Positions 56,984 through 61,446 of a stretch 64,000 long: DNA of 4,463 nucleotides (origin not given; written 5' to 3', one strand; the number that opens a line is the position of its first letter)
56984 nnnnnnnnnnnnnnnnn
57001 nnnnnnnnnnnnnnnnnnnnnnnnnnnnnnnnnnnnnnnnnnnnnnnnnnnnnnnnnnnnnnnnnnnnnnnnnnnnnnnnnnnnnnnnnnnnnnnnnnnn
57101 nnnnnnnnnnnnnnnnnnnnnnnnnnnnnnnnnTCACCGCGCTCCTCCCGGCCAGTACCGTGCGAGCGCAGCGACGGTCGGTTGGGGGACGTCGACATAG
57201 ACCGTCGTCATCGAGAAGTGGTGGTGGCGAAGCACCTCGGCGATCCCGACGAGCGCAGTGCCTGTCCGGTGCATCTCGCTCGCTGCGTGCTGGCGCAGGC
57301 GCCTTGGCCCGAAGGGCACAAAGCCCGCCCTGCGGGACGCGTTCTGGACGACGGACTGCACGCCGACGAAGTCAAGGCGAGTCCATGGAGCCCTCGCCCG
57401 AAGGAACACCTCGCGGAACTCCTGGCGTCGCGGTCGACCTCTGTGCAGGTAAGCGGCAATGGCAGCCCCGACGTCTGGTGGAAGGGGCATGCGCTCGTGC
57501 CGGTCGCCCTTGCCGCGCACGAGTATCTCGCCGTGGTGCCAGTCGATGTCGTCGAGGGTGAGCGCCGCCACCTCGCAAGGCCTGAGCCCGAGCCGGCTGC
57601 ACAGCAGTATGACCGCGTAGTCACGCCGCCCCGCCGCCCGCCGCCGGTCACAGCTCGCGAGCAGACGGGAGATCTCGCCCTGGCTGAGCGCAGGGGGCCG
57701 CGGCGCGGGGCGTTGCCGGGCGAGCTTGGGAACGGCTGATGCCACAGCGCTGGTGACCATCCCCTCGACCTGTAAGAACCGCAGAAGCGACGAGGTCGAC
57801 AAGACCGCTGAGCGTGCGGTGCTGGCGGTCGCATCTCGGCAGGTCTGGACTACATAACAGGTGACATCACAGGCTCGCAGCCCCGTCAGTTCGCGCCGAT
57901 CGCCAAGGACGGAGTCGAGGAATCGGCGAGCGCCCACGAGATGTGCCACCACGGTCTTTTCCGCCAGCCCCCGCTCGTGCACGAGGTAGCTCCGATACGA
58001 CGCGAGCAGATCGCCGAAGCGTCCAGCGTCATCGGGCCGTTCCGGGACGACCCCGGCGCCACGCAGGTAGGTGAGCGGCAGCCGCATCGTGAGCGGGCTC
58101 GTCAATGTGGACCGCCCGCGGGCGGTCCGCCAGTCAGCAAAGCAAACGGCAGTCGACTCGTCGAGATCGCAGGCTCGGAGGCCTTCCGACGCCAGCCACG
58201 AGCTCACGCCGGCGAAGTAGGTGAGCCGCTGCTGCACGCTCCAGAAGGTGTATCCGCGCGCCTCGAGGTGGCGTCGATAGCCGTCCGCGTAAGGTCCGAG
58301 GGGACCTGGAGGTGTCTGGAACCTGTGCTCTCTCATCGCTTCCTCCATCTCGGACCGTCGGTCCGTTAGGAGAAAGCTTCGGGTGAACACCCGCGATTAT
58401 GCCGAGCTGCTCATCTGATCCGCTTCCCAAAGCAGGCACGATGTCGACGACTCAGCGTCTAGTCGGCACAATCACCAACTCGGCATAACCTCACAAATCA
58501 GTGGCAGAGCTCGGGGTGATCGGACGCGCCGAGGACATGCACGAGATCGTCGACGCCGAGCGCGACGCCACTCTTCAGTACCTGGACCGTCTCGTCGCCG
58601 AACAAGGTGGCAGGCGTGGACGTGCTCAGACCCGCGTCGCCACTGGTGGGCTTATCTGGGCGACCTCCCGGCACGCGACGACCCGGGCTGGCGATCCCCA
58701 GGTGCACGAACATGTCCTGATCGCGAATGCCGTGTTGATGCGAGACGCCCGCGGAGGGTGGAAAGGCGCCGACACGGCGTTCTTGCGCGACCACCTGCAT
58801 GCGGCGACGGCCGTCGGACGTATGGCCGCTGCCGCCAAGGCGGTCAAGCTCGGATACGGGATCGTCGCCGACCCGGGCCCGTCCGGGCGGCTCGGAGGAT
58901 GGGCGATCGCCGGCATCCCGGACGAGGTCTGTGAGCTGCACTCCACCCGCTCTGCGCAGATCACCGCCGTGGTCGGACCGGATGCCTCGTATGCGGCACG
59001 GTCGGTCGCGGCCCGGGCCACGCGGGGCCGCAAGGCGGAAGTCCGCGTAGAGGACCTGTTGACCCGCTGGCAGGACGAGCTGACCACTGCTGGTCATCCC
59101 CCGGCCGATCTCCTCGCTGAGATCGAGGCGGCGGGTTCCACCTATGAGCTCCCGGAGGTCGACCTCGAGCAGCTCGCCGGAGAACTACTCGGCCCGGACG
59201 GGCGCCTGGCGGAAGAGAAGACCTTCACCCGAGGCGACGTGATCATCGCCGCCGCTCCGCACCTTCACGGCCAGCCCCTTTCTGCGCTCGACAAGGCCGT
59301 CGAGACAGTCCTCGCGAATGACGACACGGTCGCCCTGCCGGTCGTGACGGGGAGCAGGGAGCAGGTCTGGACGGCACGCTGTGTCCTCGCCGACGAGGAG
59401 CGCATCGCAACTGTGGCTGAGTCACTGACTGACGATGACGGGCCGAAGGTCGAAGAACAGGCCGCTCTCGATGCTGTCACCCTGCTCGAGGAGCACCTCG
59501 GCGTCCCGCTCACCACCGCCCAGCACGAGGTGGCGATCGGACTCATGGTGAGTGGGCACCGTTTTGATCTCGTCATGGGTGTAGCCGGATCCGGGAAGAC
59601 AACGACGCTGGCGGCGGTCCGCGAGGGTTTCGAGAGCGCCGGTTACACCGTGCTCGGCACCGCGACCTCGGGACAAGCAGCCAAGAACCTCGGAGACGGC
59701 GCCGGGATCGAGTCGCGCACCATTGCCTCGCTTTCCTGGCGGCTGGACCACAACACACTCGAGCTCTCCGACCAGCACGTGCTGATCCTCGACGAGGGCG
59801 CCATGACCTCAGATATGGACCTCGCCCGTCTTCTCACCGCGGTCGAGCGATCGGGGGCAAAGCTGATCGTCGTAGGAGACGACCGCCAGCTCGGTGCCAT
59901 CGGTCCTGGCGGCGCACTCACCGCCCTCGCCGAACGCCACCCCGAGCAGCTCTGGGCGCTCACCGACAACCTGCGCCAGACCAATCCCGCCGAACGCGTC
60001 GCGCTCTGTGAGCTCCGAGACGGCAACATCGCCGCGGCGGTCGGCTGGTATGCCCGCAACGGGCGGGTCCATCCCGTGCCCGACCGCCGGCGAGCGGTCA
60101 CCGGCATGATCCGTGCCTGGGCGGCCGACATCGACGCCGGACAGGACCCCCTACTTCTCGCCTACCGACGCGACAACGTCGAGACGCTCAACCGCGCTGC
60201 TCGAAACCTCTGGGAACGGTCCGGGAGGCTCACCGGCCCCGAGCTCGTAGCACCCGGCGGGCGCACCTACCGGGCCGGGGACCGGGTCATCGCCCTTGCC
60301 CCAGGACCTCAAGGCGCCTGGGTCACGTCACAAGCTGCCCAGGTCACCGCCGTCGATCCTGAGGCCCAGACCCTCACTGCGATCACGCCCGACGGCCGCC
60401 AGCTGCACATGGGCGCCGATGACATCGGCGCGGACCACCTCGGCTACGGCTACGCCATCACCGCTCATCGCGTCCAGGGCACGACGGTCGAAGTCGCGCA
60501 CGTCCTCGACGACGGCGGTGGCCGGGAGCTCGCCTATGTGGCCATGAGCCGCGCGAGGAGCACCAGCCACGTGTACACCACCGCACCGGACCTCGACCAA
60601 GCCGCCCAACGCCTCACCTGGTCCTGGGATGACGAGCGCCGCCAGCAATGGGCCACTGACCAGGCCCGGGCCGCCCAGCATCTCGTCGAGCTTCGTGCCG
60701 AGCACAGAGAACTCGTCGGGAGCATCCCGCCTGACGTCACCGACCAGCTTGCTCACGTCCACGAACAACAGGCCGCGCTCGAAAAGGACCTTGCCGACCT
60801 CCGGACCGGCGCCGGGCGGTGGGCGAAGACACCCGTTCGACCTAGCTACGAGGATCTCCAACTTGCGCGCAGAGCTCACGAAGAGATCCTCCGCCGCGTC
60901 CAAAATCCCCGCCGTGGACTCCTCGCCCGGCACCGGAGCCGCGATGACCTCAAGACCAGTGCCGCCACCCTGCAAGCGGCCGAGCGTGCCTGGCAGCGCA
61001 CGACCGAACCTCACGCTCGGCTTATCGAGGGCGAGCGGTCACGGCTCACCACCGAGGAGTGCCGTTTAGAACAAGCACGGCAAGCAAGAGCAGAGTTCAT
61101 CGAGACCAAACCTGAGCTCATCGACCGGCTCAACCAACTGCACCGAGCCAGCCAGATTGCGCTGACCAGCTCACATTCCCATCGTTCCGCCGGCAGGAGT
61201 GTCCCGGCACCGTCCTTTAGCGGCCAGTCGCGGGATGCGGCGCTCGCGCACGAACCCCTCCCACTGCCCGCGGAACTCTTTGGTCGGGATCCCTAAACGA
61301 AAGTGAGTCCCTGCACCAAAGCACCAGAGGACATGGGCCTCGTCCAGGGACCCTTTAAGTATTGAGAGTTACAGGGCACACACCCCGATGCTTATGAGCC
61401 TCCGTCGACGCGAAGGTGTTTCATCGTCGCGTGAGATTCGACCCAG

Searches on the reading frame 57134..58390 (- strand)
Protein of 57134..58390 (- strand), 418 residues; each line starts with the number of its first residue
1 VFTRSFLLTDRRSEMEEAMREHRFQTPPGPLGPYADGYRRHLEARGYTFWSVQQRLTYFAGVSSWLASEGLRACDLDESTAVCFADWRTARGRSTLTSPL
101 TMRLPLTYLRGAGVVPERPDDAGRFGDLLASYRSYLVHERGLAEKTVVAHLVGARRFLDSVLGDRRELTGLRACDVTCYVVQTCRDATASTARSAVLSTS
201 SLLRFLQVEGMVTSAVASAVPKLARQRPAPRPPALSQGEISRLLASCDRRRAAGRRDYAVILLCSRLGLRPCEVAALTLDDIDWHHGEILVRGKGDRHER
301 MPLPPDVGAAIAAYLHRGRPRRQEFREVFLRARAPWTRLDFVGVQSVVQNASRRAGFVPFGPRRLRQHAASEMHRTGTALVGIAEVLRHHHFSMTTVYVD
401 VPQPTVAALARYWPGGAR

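Call 5: search_protein_families(library=pfam, proteins=[window:57134-58390:-], max_evalue=0.01)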
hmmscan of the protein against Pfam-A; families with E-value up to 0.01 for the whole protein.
window:57134-58390:- (418 aa): 2 families
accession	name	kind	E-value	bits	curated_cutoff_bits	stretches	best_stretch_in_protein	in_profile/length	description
PF00589.27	Phage_integrase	-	1.6e-19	70.8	27.1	1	235-401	3-168/172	Phage integrase family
PF02899.23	Phage_int_SAM_1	-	0.0063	17.2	22.3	0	130-207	2-80/83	Phage integrase, N-terminal SAM-like domain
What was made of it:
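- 55116..58493 (-): Insertion that disrupts the relaxase gene. It carries three tyrosine recombinase genes in a row (a recombinase-in-trio type element), and CCTCA occurs at both junctions. Three Phage_integrase proteins (call 5).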

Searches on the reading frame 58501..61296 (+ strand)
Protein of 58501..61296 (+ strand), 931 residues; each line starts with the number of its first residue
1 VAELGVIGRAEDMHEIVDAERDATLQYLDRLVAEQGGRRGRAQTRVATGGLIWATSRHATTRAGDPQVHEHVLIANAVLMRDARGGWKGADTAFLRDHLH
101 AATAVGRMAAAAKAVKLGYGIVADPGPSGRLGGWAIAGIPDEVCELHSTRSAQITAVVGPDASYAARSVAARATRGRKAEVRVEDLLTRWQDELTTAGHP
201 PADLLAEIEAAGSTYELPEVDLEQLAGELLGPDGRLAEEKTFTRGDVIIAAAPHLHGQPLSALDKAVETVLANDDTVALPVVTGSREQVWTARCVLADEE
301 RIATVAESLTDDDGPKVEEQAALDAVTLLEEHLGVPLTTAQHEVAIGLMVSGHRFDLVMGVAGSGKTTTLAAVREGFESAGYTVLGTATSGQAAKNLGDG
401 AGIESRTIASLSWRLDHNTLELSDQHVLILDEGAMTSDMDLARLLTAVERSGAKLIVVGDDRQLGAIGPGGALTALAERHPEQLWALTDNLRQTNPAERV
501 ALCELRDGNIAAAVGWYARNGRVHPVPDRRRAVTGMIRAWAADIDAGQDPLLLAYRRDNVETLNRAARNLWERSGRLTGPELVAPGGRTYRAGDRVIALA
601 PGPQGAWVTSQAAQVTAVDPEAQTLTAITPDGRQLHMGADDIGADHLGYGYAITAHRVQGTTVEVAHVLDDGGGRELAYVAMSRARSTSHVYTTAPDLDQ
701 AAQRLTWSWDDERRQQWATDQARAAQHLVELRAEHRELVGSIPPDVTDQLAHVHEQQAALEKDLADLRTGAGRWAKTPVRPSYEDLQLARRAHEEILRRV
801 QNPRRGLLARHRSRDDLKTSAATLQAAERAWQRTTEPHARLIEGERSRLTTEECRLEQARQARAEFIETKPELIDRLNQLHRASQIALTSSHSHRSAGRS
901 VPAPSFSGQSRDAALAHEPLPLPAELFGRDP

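Call 5: search_protein_families(library=pfam, proteins=[window:58501-61296:+], max_evalue=0.01)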
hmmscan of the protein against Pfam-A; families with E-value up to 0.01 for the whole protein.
window:58501-61296:+ (931 aa): 9 families
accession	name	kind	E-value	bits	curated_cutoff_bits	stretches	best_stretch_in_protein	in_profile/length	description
PF13604.12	AAA_30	-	2.4e-51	174.6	27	1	337-526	2-189/191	AAA domain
PF08751.17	TrwC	-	2.2e-31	109.9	25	1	10-195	98-284/286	TrwC relaxase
PF13245.12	AAA_19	-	2.2e-15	57.5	25.1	1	352-468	10-133/134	AAA domain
PF01443.25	Viral_helicase1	-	5.9e-08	33.2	21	1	357-467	2-100/228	Viral superfamily 1 RNA helicase core domain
PF22232.2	TraI_hel_assoc_N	-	2.6e-05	25.2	27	1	360-459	1-99/99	TraI helicase-associated ssDNA bd, N-terminal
PF13401.12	AAA_22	-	0.00042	21.1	27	1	353-460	5-123/130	AAA domain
PF13538.12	UvrD_C_2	-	0.00058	20.1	27.4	1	649-691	1-51/52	UvrD-like helicase C-terminal domain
PF05970.20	PIF1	-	0.0012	18.9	25.9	1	357-451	26-132/223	PIF1-like helicase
PF14258.12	DUF4350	-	0.0098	16.6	30.4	1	416-501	29-111/181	Domain of unknown function (DUF4350)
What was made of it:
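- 58494..61296 (+): Remainder of the relaxase: the rest of the TrwC domain and the AAA_30 helicase domain. Pfam TrwC E=2e-31, AAA_30 E=2e-51 (call 5).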
